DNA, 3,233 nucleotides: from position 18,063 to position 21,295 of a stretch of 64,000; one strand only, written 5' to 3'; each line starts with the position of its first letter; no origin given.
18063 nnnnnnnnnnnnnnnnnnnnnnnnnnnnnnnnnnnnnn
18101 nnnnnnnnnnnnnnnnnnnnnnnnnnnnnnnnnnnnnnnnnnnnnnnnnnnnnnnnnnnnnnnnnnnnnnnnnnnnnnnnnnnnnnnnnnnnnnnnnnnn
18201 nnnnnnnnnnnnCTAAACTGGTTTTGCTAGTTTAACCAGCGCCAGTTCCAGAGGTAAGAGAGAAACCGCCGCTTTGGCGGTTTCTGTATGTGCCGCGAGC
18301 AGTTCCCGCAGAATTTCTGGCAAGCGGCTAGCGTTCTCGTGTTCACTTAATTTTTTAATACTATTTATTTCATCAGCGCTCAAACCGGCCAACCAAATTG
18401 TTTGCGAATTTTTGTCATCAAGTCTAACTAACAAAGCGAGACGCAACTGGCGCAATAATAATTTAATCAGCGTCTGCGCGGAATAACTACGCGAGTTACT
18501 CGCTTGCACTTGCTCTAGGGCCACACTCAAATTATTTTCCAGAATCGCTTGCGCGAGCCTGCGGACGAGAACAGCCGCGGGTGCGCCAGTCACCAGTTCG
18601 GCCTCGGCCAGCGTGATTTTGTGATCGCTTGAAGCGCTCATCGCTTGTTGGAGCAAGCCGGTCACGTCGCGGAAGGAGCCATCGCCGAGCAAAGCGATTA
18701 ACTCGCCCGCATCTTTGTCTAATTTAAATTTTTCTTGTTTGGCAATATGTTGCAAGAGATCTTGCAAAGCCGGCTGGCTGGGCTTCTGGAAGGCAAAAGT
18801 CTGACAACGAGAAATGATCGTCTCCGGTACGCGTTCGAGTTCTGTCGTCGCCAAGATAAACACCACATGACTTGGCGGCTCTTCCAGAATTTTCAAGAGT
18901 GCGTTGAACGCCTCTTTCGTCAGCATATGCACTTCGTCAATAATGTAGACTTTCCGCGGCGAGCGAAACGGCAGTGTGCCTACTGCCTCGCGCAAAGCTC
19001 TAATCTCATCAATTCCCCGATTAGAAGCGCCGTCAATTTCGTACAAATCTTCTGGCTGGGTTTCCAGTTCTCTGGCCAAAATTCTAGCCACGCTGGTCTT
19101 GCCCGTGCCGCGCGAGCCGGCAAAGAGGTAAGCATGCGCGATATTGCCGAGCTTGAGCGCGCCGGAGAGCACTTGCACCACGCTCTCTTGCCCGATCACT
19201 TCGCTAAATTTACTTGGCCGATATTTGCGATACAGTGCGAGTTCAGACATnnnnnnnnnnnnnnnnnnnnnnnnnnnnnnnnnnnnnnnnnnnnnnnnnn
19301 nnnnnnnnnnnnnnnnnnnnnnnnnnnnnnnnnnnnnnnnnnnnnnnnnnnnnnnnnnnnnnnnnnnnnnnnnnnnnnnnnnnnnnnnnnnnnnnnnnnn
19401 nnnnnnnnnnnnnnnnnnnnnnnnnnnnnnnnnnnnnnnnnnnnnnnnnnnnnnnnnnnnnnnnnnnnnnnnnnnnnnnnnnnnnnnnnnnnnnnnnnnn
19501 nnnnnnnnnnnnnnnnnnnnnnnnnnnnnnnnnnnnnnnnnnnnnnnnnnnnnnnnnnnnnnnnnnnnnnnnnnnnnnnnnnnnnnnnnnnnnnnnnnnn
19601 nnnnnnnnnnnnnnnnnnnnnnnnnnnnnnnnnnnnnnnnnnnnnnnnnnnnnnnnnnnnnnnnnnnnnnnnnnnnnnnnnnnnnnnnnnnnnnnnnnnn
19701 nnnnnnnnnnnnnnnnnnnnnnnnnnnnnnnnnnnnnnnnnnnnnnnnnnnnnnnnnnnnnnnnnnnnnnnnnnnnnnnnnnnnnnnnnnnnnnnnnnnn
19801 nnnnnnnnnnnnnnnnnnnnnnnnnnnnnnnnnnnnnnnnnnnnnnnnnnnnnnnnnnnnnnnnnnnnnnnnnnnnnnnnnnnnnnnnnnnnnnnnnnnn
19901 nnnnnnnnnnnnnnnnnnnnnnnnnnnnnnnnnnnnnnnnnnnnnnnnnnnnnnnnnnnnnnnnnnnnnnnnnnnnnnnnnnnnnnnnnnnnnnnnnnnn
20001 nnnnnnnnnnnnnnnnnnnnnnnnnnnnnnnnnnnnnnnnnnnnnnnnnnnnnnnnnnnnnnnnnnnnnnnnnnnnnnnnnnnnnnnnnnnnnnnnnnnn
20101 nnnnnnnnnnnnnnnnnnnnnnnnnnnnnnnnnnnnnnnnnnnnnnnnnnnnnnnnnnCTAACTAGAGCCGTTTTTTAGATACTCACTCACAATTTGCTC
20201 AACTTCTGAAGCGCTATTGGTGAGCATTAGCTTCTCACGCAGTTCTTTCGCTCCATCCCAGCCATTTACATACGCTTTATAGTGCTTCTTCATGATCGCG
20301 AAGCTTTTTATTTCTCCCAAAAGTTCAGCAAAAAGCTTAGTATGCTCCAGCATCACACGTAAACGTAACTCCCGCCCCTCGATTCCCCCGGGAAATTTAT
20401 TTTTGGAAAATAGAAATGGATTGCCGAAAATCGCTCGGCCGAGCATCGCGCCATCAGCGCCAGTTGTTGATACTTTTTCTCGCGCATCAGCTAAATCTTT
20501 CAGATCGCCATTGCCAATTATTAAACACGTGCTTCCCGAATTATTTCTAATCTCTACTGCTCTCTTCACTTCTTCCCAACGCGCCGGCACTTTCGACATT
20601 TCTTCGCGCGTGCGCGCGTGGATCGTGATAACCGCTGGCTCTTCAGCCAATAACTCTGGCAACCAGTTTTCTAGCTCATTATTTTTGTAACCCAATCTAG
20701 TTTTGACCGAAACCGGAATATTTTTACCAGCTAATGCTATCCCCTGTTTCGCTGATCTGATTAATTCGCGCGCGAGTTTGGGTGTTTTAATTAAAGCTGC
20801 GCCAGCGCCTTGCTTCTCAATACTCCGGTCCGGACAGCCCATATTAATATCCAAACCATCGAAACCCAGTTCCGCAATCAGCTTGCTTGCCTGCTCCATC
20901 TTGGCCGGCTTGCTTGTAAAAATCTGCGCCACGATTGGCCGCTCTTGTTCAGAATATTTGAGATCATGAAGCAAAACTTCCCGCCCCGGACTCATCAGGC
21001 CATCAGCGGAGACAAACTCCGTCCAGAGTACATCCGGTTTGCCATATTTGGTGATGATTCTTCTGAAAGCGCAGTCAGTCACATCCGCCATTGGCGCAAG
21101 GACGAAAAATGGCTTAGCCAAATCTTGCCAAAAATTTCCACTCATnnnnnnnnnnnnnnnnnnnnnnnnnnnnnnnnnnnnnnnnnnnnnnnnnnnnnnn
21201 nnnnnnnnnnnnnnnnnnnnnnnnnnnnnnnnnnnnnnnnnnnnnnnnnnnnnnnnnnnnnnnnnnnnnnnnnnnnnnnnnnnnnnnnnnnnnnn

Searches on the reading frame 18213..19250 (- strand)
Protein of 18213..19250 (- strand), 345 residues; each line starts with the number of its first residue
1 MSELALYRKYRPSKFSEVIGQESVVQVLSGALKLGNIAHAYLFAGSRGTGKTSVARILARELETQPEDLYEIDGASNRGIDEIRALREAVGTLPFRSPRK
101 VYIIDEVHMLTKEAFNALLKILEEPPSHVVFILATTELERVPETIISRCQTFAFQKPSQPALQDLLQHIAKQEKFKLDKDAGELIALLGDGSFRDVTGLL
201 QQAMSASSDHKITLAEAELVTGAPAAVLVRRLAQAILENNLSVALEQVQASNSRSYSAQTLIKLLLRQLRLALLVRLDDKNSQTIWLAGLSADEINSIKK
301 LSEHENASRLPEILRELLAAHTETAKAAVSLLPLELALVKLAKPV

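Call 9: find_related_loci(query=window:18213-19250:-, collection=genome_contigs, flank=4000)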
Query window:18213-19250:- (345 aa) in genome_contigs; peptide patterns used: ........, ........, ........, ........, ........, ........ (x = any residue, [..] = any of these).
600 stretches matched a pattern (row limit reached: there are more); 597 encode a relative of the query (tblastn E <= 1e-3); the best 80 are kept; 80 distinct loci.
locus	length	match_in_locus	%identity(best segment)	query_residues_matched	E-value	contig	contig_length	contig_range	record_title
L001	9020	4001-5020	55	3-343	4e-118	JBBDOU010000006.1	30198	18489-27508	MAG: Candidatus Paceibacterota bacterium isolate LejiaB_42_15 Lejia_B_1825_length_30198_cov_9, whole genome shotgun sequ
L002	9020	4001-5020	53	1-341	7e-107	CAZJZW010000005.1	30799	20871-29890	MAG TPA_asm: uncultured Candidatus Saccharibacteria bacterium isolate SRP219642_co7_382 genome assembly, contig: NODE_19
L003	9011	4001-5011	50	5-342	3e-105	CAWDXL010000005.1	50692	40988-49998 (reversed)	MAG: Candidatus Parcubacteria bacterium isolate MFD01223.bin.2.9 genome assembly, contig: contig_112830, whole genome sh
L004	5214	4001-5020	47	1-341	1e-99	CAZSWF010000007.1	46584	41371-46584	MAG TPA_asm: uncultured Candidatus Saccharibacteria bacterium isolate SRP286056_co3_87 genome assembly, contig: NODE_416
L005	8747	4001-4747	60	1-249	2e-98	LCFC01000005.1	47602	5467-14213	MAG: Parcubacteria group bacterium GW2011_GWA2_43_11 UV60_C0005, whole genome shotgun sequence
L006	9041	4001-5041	48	4-341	4e-98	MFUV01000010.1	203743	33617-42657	MAG: Candidatus Nomurabacteria bacterium RIFCSPLOWO2_01_FULL_39_18 rifcsplowo2_01_scaffold_49, whole genome shotgun sequ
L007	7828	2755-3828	43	1-340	7e-77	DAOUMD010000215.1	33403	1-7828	MAG TPA_asm: Anaerolineae bacterium isolate W31_78 k127_1020398, whole genome shotgun sequence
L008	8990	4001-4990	44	4-307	1e-74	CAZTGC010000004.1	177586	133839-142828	MAG TPA_asm: uncultured Dictyoglomota bacterium isolate binchicken_co40_85 genome assembly, contig: NODE_98_length_17758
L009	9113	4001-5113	40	1-331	3e-72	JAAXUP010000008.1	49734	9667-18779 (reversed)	MAG: Eubacteriaceae bacterium isolate W4_Combined_metabat2_052 W4_Combined_metabat2_052_NODE_118, whole genome shotgun s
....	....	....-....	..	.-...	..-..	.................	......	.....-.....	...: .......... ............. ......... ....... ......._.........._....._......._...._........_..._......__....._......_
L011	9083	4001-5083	40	1-342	2e-71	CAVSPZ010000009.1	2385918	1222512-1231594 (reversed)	MAG: uncultured Acidobacteriota bacterium isolate MFD03044.bin.1.24 genome assembly, contig: contig_9243, whole genome s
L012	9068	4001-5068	48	1-341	1e-99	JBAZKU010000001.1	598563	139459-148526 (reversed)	MAG: Candidatus Paceibacterota bacterium isolate SO_2017_LW4_151 scaffold_39_c1_LW137-91_2017, whole genome shotgun sequ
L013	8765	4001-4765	52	1-249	8e-73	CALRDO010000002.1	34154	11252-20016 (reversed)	MAG: Patescibacteria group bacterium UBA4664 isolate TH-Jun18-49 genome assembly, contig: TH-Jun18-C2374, whole genome s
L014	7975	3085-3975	45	1-277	4e-70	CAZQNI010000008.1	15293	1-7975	MAG TPA_asm: uncultured bacterium isolate binchicken_co34_231 genome assembly, contig: NODE_6433_length_15293_cov_8.8592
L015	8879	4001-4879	44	5-277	2e-70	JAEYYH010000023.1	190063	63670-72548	MAG: Bacillota bacterium isolate OH_CBlB_40 k127_2424008, whole genome shotgun sequence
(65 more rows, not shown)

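Call 22: find_related_loci(query=window:18213-19250:-, collection=metagenome_contigs, flank=3000)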
Query window:18213-19250:- (345 aa) in metagenome_contigs; peptide patterns used: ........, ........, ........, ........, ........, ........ (x = any residue, [..] = any of these).
600 stretches matched a pattern (row limit reached: there are more); 596 encode a relative of the query (tblastn E <= 1e-3); the best 80 are kept; 80 distinct loci.
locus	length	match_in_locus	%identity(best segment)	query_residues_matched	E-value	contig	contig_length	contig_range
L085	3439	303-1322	51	1-341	3e-118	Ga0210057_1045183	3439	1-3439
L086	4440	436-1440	49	6-342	1e-106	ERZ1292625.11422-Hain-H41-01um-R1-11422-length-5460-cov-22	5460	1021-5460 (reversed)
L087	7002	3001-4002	50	6-342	8e-106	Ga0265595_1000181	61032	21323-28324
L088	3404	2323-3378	48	1-341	3e-105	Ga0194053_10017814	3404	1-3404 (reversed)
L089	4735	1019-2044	49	6-338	2e-102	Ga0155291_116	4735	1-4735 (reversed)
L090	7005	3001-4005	51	6-343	4e-102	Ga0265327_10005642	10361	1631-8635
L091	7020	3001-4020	47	4-343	1e-99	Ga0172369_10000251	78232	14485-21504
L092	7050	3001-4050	48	1-343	2e-97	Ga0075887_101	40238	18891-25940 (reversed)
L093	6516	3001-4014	47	5-343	2e-86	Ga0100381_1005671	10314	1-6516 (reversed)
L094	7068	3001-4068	38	4-342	3e-73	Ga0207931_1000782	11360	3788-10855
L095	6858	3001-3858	47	5-290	8e-73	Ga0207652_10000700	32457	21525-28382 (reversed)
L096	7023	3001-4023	40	1-345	9e-73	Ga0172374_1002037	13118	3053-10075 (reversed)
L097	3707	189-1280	40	1-343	4e-73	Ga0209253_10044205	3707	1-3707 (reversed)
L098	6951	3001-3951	42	1-292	8e-71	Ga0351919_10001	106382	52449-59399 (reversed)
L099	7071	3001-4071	39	1-344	1e-70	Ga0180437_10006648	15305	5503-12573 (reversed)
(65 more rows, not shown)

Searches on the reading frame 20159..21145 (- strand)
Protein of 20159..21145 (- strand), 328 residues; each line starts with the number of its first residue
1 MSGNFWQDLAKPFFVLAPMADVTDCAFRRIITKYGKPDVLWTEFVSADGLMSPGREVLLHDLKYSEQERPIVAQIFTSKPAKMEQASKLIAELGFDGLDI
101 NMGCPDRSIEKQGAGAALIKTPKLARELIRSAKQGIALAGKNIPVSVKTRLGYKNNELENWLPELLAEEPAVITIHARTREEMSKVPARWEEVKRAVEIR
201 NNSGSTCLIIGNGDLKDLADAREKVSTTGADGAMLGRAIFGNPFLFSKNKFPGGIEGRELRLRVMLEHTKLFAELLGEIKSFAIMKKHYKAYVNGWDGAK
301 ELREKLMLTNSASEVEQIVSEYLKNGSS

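Call 21: find_homologous_proteins(query=window:20159-21145:-, max_evalue=1e-40)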
Query window:20159-21145:- (328 aa): 8000 proteins with E <= 1e-40 among 8000 candidates; the best 120 are listed.
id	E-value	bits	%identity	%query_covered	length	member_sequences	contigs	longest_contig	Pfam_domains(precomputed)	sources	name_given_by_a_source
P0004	8.7e-215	730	100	100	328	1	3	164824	PF01207.24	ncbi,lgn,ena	ncbi:MAG: tRNA-dihydrouridine synthase [Patescibacteria group bacterium]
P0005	1.1e-210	716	98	100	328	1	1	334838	PF01207.24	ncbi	-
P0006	6.9e-195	664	91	99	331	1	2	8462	PF01207.24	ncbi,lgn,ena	-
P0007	3.9e-166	570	79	99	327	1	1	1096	PF01207.24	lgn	-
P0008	4.6e-157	540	77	98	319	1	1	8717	PF01207.24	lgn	-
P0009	3.2e-151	521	73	98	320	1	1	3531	PF01207.24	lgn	-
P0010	4.9e-147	507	71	99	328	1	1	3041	PF01207.24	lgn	-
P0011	6.2e-146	504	72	98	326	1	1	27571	PF01207.24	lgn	-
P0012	2.3e-145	502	72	100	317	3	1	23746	PF01207.24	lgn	-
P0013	2.5e-145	502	71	99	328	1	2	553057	PF01207.24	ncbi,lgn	-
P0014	1.7e-143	496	69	99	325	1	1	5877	PF01207.24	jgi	jgi:nifR3 family TIM-barrel protein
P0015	2.2e-143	495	73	98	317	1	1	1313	PF01207.24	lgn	-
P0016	6.5e-143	494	70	98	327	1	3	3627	PF01207.24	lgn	-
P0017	2.3e-142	492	68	98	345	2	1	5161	PF01207.24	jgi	-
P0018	4.1e-142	491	67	99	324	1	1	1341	PF01207.24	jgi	jgi:nifR3 family TIM-barrel protein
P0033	7.5e-140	484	73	95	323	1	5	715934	PF01207.24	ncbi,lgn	-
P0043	5.7e-139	481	73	93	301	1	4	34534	PF01207.24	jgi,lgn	jgi:nifR3 family TIM-barrel protein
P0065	5.6e-137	474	71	93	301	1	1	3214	PF01207.24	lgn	-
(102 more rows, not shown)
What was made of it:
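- Tried and rejected: The Dus-based route worked instead (call 21).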

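Call 23: find_encoding_contigs(protein=P0005, flank=4000, max_places=2)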
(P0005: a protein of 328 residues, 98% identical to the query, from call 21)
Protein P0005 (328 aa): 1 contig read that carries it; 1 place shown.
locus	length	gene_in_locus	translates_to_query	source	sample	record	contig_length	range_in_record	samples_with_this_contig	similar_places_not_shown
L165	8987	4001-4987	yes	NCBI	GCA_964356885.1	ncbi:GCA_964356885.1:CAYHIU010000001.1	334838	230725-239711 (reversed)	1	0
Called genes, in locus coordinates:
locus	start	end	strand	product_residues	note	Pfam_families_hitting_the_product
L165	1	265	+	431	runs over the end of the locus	PF02403:Seryl_tRNA_N, PF00587:tRNA-synt_2b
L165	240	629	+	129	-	-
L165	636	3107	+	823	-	PF00158:Sigma54_activat (faint), PF00004:AAA (weak), PF07724:AAA_2, PF07728:AAA_5, PF10431:ClpB_D2-small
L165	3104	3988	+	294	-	-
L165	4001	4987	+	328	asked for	PF01207:Dus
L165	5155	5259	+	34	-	-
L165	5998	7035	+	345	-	PF05496:RuvB_N, PF06068:TIP49 (faint), PF13177:DNA_pol3_delta2 (weak), PF00004:AAA, PF07728:AAA_5 (faint), PF13173:AAA_14 (faint), PF13177:DNA_pol3_delta2, PF22608:DNAX_ATPase_lid (weak), +1 more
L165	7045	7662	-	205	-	-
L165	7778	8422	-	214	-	-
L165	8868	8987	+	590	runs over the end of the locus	PF08439:Peptidase_M3_N, PF01432:Peptidase_M3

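Call 24: find_encoding_contigs(protein=P0006, flank=4000, max_places=2)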
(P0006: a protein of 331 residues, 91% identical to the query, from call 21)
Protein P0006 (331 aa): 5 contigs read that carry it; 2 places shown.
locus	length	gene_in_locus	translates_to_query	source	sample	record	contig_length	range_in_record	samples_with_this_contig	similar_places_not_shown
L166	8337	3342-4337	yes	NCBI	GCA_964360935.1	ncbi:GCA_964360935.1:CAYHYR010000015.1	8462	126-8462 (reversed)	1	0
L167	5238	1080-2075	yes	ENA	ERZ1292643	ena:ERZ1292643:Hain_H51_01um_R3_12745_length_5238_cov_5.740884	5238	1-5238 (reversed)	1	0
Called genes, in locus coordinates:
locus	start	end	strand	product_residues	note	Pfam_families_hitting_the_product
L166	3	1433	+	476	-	?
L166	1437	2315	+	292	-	-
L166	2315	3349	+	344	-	PF09587:PGA_cap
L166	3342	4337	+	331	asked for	PF01207:Dus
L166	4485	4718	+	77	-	-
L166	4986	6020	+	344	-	PF05496:RuvB_N, PF13177:DNA_pol3_delta2 (weak), PF00004:AAA, PF13173:AAA_14 (weak), PF13401:AAA_22 (faint), PF13177:DNA_pol3_delta2, PF22608:DNAX_ATPase_lid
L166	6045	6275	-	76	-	PF02201:SWIB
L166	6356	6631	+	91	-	-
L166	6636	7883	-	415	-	-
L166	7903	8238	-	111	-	PF01541:GIY-YIG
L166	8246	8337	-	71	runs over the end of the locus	?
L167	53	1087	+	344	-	PF09587:PGA_cap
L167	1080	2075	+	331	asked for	PF01207:Dus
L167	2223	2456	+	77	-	-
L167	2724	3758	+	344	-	PF05496:RuvB_N, PF13177:DNA_pol3_delta2 (weak), PF13604:AAA_30 (faint), PF00004:AAA, PF13173:AAA_14 (weak), PF13401:AAA_22 (faint), PF13177:DNA_pol3_delta2, PF22608:DNAX_ATPase_lid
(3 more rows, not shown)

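Call 25: find_encoding_contigs(protein=P0008, flank=4000, max_places=2)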
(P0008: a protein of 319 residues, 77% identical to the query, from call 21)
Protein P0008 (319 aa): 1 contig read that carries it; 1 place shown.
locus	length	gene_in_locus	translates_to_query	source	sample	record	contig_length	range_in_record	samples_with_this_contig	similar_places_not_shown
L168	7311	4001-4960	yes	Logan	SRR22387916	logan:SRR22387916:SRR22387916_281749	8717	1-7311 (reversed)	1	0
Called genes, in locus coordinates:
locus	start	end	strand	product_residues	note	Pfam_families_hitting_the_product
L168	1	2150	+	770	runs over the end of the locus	PF00004:AAA, PF07724:AAA_2, PF07728:AAA_5, PF10431:ClpB_D2-small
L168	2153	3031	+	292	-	-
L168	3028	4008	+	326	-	PF09587:PGA_cap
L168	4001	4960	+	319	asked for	PF01207:Dus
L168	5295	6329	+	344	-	PF05496:RuvB_N, PF13177:DNA_pol3_delta2 (weak), PF00004:AAA, PF13173:AAA_14 (faint), PF13401:AAA_22 (faint), PF13177:DNA_pol3_delta2, PF22608:DNAX_ATPase_lid, PF12169:DNA_pol3_gamma3 (weak)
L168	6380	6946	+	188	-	PF01569:PAP2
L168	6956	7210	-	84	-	PF02201:SWIB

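Call 26: find_encoding_contigs(protein=P0009, flank=4000, max_places=2)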
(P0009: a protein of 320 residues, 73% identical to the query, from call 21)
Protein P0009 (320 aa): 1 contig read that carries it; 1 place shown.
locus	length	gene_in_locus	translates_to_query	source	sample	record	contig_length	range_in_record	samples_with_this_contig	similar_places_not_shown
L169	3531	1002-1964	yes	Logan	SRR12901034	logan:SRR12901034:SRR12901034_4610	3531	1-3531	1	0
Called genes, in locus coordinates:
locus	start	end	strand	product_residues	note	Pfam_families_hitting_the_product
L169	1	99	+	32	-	?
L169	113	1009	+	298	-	PF01520:Amidase_3 (weak)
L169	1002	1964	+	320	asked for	PF01207:Dus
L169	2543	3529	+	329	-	?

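Call 32: find_encoding_contigs(protein=P0010, flank=3000, max_places=1)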
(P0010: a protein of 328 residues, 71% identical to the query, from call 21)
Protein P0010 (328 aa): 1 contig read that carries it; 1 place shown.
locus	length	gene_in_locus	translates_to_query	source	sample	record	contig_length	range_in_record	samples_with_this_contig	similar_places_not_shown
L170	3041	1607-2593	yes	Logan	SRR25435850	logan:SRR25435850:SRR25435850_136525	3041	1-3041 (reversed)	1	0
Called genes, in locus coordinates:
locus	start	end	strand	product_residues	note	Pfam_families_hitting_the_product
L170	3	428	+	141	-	?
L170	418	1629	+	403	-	PF01520:Amidase_3, PF01471:PG_binding_1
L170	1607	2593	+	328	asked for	PF01207:Dus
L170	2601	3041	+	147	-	?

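Call 33: find_encoding_contigs(protein=P0011, flank=3000, max_places=1)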
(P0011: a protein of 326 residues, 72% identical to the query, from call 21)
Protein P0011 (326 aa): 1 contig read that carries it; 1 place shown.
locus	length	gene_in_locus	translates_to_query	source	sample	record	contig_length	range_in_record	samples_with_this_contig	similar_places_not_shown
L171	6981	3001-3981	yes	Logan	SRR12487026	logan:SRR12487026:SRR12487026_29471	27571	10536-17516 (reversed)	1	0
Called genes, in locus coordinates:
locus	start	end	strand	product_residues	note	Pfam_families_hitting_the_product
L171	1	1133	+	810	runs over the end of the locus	PF13401:AAA_22 (faint), PF00158:Sigma54_activat (faint), PF13191:AAA_16 (faint), PF00004:AAA, PF07724:AAA_2, PF07728:AAA_5, PF10431:ClpB_D2-small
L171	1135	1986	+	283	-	-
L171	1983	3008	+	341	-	PF09587:PGA_cap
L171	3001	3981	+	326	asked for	PF01207:Dus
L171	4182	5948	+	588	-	PF08439:Peptidase_M3_N, PF01432:Peptidase_M3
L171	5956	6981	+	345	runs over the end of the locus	PF05496:RuvB_N, PF06068:TIP49 (faint), PF00004:AAA, PF07728:AAA_5 (faint), PF13173:AAA_14 (faint), PF13177:DNA_pol3_delta2, PF22608:DNAX_ATPase_lid, PF12169:DNA_pol3_gamma3, +1 more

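Call 34: find_encoding_contigs(protein=P0012, flank=3000, max_places=1)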
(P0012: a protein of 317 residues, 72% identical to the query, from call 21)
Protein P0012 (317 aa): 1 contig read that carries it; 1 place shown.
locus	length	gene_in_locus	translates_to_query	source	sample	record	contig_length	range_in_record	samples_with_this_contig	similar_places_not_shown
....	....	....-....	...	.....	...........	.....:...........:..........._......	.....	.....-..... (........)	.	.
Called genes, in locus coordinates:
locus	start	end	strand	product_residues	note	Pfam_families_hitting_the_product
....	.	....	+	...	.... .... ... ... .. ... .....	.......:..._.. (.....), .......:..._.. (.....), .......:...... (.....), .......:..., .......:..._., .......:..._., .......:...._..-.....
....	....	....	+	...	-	-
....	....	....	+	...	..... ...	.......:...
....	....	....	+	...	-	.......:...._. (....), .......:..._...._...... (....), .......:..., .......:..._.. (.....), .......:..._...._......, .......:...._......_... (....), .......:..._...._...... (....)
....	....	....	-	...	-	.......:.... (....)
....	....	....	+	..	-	-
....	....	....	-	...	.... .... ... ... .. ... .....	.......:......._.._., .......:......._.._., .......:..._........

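Call 35: find_encoding_contigs(protein=P0013, flank=3000, max_places=1)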
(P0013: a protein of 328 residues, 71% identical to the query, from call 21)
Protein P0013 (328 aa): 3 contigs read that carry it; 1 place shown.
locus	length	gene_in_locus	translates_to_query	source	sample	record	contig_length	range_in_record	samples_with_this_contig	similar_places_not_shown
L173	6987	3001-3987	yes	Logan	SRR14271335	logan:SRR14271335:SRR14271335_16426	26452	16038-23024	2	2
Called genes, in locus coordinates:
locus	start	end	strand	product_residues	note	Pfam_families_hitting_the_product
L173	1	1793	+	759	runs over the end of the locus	PF03734:YkuD, PF00768:Peptidase_S11, PF13354:Beta-lactamase2, PF09587:PGA_cap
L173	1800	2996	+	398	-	PF01520:Amidase_3 (weak), PF01471:PG_binding_1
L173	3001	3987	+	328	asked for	PF01207:Dus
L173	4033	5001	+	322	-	-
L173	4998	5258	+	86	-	-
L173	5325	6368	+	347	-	PF05496:RuvB_N, PF06068:TIP49 (faint), PF00004:AAA, PF07728:AAA_5 (weak), PF13173:AAA_14 (weak), PF13401:AAA_22 (faint), PF13177:DNA_pol3_delta2, PF12169:DNA_pol3_gamma3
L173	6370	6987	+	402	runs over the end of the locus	PF02151:UVR (faint), PF27096:UvrC_M, PF08459:UvrC_RNaseH_dom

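Call 48: find_encoding_contigs(protein=P0033, flank=2500, max_places=2)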
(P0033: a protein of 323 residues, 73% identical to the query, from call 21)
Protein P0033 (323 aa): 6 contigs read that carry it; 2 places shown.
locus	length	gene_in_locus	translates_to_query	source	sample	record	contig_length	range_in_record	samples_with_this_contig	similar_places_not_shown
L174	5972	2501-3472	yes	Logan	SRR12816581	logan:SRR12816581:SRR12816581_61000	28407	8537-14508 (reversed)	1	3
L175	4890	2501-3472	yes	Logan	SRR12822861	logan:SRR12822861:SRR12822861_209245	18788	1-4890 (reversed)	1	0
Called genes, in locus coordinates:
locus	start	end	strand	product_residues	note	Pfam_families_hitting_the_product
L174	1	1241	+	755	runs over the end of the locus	PF03734:YkuD, PF00768:Peptidase_S11, PF13354:Beta-lactamase2, PF09587:PGA_cap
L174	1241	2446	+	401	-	PF01520:Amidase_3, PF01471:PG_binding_1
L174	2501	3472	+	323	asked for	PF01207:Dus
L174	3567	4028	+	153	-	-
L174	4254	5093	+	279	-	PF00152:tRNA-synt_2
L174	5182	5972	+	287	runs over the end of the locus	PF00487:FA_desaturase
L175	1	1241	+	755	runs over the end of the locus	PF03734:YkuD, PF00768:Peptidase_S11, PF13354:Beta-lactamase2, PF09587:PGA_cap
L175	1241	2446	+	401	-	PF01520:Amidase_3, PF01471:PG_binding_1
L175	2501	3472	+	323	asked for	PF01207:Dus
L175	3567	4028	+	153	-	-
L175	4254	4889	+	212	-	?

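Call 49: find_encoding_contigs(protein=P0043, flank=2500, max_places=3)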
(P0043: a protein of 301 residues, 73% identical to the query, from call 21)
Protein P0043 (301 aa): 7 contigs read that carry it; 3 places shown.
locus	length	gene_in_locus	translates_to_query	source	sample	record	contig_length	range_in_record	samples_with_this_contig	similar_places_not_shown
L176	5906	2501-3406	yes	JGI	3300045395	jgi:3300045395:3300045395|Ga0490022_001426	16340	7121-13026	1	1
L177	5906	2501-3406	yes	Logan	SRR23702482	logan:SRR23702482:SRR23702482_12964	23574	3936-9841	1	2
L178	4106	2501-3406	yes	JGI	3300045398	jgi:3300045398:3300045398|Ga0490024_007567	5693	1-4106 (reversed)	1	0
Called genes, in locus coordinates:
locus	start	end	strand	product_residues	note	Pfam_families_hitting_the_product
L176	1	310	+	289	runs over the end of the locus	-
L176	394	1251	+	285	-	PF09587:PGA_cap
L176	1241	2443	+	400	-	PF01520:Amidase_3, PF01471:PG_binding_1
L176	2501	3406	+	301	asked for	PF01207:Dus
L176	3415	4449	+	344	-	PF05496:RuvB_N (weak), PF06068:TIP49 (faint), PF13177:DNA_pol3_delta2 (weak), PF13604:AAA_30 (faint), PF00004:AAA, PF13177:DNA_pol3_delta2, PF22608:DNAX_ATPase_lid (weak), PF12169:DNA_pol3_gamma3 (weak), +2 more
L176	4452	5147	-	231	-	PF04402:SIMPL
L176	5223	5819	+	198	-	-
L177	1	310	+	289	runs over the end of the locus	-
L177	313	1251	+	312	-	PF09587:PGA_cap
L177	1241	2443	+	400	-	PF01520:Amidase_3, PF01471:PG_binding_1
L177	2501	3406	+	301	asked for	PF01207:Dus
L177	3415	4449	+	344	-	PF05496:RuvB_N (weak), PF06068:TIP49 (faint), PF13177:DNA_pol3_delta2 (weak), PF13604:AAA_30 (faint), PF00004:AAA, PF13177:DNA_pol3_delta2, PF22608:DNAX_ATPase_lid (weak), PF12169:DNA_pol3_gamma3 (weak), +2 more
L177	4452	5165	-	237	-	PF04402:SIMPL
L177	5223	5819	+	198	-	-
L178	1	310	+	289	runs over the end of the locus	-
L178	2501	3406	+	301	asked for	PF01207:Dus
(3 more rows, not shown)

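Call 58: find_encoding_contigs(protein=P0065, flank=3000, max_places=2)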
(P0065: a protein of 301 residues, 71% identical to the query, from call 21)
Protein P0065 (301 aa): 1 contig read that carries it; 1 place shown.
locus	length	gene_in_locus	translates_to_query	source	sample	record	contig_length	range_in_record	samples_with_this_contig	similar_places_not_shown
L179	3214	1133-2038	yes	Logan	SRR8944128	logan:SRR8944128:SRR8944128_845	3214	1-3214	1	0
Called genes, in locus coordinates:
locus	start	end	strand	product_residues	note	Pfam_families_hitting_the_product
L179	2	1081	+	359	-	?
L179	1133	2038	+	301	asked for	PF01207:Dus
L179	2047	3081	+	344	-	PF05496:RuvB_N (weak), PF13177:DNA_pol3_delta2 (weak), PF13604:AAA_30 (faint), PF00004:AAA, PF07728:AAA_5 (faint), PF13177:DNA_pol3_delta2, PF22608:DNAX_ATPase_lid (weak), PF12169:DNA_pol3_gamma3, +1 more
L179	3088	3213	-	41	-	?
